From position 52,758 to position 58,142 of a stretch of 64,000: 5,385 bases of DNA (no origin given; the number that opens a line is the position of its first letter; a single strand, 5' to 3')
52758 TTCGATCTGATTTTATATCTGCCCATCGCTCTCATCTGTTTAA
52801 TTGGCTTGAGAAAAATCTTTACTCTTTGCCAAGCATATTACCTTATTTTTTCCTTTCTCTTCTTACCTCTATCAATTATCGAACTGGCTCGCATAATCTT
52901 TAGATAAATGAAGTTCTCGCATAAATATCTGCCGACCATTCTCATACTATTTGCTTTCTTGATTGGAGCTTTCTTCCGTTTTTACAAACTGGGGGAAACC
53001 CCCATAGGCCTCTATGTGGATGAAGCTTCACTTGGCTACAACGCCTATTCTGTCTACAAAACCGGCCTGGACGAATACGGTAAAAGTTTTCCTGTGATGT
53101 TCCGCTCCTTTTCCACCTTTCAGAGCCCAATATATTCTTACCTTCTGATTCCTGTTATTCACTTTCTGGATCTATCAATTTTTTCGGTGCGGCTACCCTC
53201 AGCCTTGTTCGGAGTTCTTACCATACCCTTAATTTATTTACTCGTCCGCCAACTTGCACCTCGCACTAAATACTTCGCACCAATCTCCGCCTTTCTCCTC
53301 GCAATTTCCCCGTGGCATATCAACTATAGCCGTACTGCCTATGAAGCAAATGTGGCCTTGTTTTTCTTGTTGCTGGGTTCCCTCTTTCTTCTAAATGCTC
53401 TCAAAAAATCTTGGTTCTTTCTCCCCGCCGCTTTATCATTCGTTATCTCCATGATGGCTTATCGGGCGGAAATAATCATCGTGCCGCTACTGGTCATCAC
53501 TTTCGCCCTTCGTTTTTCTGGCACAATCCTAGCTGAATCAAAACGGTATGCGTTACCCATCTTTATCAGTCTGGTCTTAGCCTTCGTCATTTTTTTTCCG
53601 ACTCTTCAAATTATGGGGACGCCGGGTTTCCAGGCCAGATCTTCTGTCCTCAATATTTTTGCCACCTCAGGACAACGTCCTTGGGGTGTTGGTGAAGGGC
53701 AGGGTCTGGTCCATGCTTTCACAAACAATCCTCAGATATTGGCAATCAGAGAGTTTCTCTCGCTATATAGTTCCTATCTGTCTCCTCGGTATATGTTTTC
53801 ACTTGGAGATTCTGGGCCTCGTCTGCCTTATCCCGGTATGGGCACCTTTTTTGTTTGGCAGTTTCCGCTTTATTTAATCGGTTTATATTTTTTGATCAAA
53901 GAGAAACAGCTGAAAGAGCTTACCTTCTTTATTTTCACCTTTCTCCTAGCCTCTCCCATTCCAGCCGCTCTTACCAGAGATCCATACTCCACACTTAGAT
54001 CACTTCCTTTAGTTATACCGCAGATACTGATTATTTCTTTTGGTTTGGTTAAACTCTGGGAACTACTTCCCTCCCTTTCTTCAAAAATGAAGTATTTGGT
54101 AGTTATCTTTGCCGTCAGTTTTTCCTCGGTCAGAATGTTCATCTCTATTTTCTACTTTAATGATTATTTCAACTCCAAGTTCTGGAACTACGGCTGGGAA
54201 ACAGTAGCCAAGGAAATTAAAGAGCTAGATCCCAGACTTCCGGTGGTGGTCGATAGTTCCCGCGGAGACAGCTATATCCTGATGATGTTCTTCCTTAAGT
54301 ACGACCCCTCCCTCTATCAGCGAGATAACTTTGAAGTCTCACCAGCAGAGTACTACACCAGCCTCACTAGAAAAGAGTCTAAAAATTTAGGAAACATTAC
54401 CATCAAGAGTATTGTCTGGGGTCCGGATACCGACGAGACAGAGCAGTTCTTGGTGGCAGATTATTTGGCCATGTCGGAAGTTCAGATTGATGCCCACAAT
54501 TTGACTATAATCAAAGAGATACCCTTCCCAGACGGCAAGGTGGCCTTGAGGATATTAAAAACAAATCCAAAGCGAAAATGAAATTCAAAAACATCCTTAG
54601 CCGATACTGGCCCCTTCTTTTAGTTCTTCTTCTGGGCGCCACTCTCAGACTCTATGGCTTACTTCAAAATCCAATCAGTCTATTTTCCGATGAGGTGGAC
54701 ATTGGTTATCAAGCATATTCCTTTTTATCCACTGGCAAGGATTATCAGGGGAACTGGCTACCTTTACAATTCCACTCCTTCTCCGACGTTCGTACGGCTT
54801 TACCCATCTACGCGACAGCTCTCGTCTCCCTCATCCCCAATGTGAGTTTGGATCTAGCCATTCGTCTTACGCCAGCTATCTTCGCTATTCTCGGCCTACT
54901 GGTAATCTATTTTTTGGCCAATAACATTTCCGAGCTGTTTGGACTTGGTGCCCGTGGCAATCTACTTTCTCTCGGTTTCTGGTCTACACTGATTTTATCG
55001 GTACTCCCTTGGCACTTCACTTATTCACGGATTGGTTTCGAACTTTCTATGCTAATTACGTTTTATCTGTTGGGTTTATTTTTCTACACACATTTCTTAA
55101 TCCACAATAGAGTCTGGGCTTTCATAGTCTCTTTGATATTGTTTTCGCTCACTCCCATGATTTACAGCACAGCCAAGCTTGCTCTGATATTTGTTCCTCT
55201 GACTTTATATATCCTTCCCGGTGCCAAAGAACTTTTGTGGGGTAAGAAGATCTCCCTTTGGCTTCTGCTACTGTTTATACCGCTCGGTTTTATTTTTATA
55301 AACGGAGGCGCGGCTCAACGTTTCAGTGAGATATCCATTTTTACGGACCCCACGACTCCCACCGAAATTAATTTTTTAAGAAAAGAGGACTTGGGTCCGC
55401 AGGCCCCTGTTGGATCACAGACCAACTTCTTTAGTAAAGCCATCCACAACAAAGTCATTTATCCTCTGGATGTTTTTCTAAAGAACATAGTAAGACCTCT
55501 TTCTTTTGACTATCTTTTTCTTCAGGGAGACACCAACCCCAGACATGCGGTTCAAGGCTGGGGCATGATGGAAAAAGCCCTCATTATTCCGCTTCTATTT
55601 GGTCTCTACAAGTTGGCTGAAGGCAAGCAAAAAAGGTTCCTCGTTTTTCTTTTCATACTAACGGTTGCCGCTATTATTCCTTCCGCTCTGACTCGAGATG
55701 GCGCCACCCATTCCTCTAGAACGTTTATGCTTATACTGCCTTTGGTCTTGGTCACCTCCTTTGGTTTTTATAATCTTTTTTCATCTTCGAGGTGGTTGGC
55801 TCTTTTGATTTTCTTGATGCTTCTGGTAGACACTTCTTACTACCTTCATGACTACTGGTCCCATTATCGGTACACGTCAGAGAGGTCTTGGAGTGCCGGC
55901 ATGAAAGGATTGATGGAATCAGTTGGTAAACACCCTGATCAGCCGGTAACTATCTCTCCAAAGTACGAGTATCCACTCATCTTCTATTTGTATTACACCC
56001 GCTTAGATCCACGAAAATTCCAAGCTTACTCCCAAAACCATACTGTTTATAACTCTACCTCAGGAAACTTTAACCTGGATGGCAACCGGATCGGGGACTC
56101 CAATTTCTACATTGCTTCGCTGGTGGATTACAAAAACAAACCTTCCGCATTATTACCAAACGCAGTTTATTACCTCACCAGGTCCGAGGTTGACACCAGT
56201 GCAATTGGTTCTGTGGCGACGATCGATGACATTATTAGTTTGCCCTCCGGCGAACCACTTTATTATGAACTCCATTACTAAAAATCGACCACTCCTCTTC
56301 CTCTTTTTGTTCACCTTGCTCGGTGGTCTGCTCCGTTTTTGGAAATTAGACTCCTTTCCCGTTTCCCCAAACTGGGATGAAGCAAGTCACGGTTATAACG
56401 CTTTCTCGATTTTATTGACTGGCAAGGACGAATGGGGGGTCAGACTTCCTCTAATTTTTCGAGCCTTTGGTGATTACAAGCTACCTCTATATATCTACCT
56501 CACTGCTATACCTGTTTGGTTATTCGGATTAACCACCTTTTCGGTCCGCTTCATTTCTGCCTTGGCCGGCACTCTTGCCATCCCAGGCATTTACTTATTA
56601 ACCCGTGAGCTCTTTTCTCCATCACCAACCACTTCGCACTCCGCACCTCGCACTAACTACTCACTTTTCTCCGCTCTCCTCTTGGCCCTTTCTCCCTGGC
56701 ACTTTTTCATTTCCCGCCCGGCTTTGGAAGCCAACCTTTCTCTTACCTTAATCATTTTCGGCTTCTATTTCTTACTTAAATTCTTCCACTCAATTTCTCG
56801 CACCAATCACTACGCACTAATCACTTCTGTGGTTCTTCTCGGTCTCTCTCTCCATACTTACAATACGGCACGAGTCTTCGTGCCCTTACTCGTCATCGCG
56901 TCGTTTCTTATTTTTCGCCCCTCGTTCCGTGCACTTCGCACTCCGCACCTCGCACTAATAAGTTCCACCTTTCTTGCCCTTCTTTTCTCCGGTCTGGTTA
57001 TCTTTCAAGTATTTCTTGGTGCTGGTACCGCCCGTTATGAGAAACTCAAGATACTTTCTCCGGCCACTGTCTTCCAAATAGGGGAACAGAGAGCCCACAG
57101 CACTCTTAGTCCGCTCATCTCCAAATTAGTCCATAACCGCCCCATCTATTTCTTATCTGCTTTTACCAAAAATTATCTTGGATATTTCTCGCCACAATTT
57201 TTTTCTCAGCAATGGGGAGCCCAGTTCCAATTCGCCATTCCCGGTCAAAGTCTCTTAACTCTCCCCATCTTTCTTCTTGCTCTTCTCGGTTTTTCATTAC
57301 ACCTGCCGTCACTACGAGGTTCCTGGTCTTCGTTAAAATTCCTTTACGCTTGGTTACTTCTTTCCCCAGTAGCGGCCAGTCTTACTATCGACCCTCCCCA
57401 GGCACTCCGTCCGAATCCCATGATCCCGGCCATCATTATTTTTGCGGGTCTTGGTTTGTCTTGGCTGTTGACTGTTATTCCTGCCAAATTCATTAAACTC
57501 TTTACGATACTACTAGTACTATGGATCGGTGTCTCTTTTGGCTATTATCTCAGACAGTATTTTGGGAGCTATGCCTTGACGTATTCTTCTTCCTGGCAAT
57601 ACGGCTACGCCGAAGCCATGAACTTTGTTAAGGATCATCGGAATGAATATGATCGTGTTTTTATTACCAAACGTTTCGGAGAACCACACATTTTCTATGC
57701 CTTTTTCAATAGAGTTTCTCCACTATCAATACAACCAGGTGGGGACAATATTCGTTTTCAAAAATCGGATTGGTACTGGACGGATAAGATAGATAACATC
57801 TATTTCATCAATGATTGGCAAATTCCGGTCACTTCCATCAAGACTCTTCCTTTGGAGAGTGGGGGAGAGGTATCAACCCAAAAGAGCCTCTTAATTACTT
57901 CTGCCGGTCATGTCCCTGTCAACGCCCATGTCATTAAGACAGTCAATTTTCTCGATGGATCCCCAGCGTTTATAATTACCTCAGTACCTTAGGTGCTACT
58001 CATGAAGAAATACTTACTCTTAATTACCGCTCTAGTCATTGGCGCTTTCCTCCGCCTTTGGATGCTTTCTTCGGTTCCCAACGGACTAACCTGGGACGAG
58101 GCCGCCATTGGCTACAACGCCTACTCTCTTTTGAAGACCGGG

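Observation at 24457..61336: Nine PMT/ArnT-like GT-C paralogs including a five-gene tandem operon: candidate expanded protein O-glycosylation system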

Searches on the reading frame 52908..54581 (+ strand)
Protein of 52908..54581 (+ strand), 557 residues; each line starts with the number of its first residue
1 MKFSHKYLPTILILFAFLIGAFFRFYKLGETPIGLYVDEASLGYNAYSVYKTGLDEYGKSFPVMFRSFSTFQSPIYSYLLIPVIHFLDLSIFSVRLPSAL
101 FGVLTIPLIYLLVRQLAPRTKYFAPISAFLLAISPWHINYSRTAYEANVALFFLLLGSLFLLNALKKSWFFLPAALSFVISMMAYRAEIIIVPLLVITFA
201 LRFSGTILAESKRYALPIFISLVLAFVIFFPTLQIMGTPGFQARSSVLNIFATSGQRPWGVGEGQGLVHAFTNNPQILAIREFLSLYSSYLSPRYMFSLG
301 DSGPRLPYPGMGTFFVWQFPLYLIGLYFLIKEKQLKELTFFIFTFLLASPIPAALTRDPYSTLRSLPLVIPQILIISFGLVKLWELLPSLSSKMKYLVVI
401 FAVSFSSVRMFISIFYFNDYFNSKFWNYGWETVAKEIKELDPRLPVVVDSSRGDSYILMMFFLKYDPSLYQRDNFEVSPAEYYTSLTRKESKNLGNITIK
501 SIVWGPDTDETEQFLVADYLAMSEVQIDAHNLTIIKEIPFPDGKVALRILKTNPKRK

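Call 3: search_protein_families(library=pfam, proteins=[window:52908-54581:+], max_evalue=0.01)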
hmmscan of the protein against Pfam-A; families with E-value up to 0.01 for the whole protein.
window:52908-54581:+ (557 aa): 1 family
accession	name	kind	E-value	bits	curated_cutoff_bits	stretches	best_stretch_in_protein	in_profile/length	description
PF13231.12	PMT_2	-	3.3e-08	34.3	26.1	1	74-225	4-154/160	Dolichyl-phosphate-mannose-protein mannosyltransferase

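Call 4: search_protein_families(library=ncbifam, proteins=[window:52908-54581:+], max_evalue=0.01)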
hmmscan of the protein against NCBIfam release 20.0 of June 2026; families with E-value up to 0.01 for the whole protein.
window:52908-54581:+ (557 aa): 1 family
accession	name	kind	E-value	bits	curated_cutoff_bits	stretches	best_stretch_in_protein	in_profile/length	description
TIGR03663.1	TIGR03663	subfamily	8.6e-09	34.9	126.25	1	12-200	3-178/435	flippase activity-associated protein Agl23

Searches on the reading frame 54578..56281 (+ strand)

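Call 3: search_protein_families(library=pfam, proteins=[window:54578-56281:+], max_evalue=0.01)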
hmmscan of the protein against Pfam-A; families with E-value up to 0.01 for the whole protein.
window:54578-56281:+ (567 aa): 0 families

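Call 4: search_protein_families(library=ncbifam, proteins=[window:54578-56281:+], max_evalue=0.01)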
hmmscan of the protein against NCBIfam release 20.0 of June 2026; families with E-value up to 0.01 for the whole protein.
window:54578-56281:+ (567 aa): 1 family
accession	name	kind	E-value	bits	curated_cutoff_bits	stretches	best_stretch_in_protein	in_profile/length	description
NF047440.1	LA3751_2_3_fam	subfamily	0.0028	16.6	200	1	335-417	290-375/460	LA_3751/LA_3752 family putative glycosyltransferase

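Call 37: search_protein_families(library=pfam, proteins=[window:54578-56281:+], max_evalue=5)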
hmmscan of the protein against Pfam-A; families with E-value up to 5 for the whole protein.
window:54578-56281:+ (567 aa): 1 family
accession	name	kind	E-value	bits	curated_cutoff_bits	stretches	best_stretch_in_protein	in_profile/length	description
PF19732.4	SpoIIE_N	-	2.1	7.3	27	1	151-196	276-321/605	Stage II sporulation protein E N-terminal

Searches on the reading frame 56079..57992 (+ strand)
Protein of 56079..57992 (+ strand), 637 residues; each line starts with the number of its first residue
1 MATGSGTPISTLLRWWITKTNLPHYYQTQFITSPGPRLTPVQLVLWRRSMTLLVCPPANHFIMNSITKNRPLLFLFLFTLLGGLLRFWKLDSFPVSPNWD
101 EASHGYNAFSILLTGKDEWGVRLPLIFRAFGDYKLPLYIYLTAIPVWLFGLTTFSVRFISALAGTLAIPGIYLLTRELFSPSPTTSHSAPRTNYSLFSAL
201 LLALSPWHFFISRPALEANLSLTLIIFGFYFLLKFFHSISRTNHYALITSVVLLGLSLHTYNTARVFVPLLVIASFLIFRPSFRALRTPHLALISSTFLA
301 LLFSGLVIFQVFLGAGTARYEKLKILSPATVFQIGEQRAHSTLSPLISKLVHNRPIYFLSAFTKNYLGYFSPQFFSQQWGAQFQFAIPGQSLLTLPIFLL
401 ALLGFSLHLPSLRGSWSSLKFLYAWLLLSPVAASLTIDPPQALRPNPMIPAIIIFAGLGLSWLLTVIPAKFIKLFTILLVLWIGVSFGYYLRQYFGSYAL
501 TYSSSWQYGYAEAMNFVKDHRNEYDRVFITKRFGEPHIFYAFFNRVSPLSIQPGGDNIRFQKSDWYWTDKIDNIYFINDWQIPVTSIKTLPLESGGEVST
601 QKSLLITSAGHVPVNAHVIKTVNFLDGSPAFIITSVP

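Call 3: search_protein_families(library=pfam, proteins=[window:56079-57992:+], max_evalue=0.01)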
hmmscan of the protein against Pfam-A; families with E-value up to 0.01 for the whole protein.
window:56079-57992:+ (637 aa): 1 family
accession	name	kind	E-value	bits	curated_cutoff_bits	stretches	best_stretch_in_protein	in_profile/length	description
PF13231.12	PMT_2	-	3.9e-09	37.4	26.1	1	136-306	4-157/160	Dolichyl-phosphate-mannose-protein mannosyltransferase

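Call 4: search_protein_families(library=ncbifam, proteins=[window:56079-57992:+], max_evalue=0.01)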
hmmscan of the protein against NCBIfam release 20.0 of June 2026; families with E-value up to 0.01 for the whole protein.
window:56079-57992:+ (637 aa): 1 family
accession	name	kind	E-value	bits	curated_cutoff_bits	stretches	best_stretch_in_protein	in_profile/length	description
NF009784.2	PRK13279.1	equivalog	0.00057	18.6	567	1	140-298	67-217/539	lipid IV(A) 4-amino-4-deoxy-L-arabinosyltransferase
